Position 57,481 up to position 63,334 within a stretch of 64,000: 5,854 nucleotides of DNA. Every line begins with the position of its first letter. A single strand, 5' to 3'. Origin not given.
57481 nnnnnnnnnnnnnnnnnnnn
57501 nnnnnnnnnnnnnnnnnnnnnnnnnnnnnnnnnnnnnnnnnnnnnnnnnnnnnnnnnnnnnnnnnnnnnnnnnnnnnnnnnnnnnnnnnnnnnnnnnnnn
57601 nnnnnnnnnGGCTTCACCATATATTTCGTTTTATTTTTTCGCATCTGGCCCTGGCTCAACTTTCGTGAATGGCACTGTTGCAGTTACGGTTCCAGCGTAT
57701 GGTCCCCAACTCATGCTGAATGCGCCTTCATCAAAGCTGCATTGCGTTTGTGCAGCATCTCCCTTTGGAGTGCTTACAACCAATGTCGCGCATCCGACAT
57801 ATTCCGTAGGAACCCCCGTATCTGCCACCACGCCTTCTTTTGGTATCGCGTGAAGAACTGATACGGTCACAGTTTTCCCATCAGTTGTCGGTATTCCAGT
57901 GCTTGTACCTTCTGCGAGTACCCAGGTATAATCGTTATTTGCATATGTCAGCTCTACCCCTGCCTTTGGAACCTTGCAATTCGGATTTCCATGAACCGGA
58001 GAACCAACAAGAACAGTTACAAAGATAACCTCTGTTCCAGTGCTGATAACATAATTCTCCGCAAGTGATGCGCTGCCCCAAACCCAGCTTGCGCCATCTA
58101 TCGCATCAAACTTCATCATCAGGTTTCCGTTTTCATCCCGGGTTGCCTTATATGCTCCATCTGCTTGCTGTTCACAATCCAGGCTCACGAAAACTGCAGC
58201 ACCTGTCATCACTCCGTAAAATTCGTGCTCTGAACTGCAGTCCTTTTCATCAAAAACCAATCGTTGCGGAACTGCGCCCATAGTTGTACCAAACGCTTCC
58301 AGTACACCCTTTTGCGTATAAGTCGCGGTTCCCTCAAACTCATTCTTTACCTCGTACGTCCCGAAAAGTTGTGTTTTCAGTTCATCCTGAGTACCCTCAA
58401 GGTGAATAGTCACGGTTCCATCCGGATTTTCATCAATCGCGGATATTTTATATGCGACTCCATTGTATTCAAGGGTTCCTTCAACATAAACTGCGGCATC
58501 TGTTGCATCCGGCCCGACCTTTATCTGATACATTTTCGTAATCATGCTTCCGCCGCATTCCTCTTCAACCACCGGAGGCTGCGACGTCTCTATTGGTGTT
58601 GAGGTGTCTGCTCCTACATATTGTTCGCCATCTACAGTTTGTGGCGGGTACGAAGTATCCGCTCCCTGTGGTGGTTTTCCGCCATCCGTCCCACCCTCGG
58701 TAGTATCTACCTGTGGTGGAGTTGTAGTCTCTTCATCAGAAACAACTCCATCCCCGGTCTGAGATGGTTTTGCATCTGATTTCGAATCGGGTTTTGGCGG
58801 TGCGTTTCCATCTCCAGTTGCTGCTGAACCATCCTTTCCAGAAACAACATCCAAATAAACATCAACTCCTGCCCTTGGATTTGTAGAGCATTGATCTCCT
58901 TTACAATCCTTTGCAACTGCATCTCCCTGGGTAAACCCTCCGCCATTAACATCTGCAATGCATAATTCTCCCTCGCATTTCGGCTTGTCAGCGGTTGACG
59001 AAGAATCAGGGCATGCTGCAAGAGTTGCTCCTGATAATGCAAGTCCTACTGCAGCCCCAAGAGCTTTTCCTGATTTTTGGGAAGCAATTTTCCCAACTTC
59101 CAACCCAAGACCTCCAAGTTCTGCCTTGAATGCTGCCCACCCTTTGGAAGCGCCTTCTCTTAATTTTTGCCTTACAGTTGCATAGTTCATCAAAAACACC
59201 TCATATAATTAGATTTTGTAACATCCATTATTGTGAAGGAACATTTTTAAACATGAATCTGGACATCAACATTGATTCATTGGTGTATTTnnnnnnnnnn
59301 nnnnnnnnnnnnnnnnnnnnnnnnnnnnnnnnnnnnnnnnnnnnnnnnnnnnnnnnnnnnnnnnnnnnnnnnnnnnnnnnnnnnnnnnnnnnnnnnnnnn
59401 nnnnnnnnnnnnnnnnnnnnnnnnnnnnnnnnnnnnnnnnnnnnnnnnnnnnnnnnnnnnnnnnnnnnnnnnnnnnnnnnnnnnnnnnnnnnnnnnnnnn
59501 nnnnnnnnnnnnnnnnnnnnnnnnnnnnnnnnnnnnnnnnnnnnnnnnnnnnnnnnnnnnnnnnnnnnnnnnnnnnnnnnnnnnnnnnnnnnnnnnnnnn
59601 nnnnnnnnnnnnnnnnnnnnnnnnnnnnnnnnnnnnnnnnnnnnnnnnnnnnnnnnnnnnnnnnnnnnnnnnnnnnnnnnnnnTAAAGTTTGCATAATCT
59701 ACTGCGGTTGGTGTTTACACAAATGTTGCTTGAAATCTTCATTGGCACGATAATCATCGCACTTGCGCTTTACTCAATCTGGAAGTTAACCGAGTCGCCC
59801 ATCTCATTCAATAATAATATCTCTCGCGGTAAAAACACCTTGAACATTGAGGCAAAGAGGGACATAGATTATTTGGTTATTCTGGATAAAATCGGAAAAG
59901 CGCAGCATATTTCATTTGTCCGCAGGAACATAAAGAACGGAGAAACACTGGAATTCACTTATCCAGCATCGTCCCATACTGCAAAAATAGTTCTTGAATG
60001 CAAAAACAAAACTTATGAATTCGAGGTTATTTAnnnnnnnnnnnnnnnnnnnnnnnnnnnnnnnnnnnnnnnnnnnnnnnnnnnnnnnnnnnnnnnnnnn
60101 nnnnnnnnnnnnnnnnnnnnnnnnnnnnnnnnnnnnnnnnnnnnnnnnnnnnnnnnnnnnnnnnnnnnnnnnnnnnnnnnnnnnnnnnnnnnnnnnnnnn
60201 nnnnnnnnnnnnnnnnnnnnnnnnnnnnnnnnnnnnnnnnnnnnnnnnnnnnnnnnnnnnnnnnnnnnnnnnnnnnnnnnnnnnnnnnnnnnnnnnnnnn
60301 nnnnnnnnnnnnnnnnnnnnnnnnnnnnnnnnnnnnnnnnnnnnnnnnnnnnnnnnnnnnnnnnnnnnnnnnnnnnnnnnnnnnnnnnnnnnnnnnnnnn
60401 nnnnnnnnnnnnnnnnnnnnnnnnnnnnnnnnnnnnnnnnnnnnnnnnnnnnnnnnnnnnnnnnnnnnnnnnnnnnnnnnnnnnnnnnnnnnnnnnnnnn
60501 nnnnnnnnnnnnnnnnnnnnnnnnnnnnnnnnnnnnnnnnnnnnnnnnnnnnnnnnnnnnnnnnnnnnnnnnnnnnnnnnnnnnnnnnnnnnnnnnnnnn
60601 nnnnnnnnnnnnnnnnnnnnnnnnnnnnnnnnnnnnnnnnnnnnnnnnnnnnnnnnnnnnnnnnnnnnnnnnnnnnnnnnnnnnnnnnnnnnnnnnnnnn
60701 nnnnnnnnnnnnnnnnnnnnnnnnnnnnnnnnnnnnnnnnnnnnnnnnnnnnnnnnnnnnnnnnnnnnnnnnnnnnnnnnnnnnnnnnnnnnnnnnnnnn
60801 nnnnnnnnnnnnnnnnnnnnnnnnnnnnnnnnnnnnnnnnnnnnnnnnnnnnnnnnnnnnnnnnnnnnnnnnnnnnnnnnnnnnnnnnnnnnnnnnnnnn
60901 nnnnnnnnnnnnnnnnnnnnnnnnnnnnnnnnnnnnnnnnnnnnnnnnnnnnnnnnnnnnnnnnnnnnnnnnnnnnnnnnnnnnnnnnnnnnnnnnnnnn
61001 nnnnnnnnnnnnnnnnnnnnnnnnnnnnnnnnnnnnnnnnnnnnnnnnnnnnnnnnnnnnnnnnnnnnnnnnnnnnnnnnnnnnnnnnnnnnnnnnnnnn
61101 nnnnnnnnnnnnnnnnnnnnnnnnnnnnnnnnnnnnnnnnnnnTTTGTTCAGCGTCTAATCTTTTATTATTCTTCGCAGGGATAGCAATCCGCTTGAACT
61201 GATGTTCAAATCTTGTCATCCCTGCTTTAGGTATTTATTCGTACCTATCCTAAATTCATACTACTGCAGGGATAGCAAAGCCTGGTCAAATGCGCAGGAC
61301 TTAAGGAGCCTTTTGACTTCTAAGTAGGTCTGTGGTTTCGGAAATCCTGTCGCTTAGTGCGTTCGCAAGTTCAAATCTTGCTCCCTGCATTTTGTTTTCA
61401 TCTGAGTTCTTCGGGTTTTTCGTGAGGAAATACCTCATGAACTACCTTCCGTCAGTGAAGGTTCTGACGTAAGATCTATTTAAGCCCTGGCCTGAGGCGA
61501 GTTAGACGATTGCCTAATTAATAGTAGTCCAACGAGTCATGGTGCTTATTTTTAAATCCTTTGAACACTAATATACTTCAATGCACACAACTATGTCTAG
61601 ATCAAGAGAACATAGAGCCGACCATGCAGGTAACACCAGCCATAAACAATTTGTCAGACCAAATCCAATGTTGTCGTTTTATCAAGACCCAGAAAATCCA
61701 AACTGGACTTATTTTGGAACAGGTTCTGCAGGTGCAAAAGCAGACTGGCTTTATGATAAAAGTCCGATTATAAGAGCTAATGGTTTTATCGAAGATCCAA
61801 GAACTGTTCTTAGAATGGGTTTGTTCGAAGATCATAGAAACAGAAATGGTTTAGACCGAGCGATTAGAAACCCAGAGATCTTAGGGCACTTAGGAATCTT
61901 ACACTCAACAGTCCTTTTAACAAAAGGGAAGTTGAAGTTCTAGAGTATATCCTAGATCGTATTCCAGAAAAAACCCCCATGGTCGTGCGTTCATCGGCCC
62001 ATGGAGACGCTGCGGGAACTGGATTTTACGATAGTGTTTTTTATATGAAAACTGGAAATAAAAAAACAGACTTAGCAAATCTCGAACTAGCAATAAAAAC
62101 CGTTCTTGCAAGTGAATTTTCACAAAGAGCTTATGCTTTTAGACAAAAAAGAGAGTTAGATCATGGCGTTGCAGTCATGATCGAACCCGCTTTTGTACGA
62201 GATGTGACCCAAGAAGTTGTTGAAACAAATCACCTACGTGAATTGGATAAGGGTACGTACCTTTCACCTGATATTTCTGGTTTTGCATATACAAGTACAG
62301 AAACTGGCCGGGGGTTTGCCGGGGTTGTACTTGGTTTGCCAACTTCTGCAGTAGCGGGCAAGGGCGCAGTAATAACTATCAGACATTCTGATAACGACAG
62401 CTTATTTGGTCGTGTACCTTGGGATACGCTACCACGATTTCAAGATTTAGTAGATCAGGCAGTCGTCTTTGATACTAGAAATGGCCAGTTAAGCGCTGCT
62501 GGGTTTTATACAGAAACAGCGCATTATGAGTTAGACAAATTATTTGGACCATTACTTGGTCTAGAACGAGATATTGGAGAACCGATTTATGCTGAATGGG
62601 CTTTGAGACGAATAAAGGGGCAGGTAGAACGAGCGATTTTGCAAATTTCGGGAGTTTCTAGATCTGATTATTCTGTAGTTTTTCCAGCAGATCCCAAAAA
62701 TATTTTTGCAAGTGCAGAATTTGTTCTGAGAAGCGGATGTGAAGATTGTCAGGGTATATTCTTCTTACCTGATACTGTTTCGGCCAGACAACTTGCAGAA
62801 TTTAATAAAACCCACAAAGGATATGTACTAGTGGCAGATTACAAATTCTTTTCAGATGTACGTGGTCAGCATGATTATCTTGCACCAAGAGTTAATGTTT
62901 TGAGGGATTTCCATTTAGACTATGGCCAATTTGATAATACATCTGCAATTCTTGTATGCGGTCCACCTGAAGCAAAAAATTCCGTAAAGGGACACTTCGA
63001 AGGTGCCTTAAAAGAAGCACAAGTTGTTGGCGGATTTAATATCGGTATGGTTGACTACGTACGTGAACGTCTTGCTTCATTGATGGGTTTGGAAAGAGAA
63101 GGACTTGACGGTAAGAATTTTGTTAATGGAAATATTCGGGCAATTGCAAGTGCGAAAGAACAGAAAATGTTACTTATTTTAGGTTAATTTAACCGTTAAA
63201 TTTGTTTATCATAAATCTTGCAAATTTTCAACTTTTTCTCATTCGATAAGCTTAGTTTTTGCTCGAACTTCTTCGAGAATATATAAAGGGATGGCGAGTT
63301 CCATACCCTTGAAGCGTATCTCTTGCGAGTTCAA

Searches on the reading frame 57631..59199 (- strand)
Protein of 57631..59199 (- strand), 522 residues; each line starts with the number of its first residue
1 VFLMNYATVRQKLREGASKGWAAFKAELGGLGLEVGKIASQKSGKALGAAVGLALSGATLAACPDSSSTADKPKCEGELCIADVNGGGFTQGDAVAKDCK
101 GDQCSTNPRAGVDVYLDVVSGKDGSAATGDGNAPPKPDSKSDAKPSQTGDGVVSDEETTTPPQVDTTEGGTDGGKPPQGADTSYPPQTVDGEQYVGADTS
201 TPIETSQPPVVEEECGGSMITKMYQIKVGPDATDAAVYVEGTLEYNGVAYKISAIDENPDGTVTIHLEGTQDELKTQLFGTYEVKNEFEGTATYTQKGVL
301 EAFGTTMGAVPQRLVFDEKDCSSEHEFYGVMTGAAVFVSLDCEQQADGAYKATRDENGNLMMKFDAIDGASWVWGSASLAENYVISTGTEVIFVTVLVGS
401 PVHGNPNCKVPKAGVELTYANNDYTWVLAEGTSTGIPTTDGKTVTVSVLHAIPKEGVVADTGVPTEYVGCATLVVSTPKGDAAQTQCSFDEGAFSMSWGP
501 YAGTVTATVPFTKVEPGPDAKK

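Call 6: search_protein_families(library=pfam, proteins=[window:57631-59199:-], max_evalue=0.01)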
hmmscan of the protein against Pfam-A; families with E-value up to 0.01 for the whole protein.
window:57631-59199:- (522 aa): 0 families

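Call 7: search_protein_families(library=ncbifam, proteins=[window:57631-59199:-], max_evalue=1)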
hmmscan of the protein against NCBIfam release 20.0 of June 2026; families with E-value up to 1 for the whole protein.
window:57631-59199:- (522 aa): 0 families

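Call 8: search_protein_families(library=phrogs, proteins=[window:57631-59199:-], max_evalue=1)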
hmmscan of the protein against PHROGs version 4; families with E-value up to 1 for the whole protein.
window:57631-59199:- (522 aa): 1 family
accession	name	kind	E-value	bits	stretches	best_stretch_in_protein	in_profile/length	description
phrog_10134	-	unknown function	0.0054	18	1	251-305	4-55/76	-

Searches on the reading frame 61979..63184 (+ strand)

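Call 105: search_protein_families(library=pfam, proteins=[window:61979-63184:+], max_evalue=0.001)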
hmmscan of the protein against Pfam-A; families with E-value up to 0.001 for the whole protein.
window:61979-63184:+ (402 aa): 1 family
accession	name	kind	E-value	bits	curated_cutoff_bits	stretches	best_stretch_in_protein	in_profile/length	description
PF01326.24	PPDK_N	-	9.6e-07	28.8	27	1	2-223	104-306/328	Pyruvate phosphate dikinase, AMP/ATP-binding domain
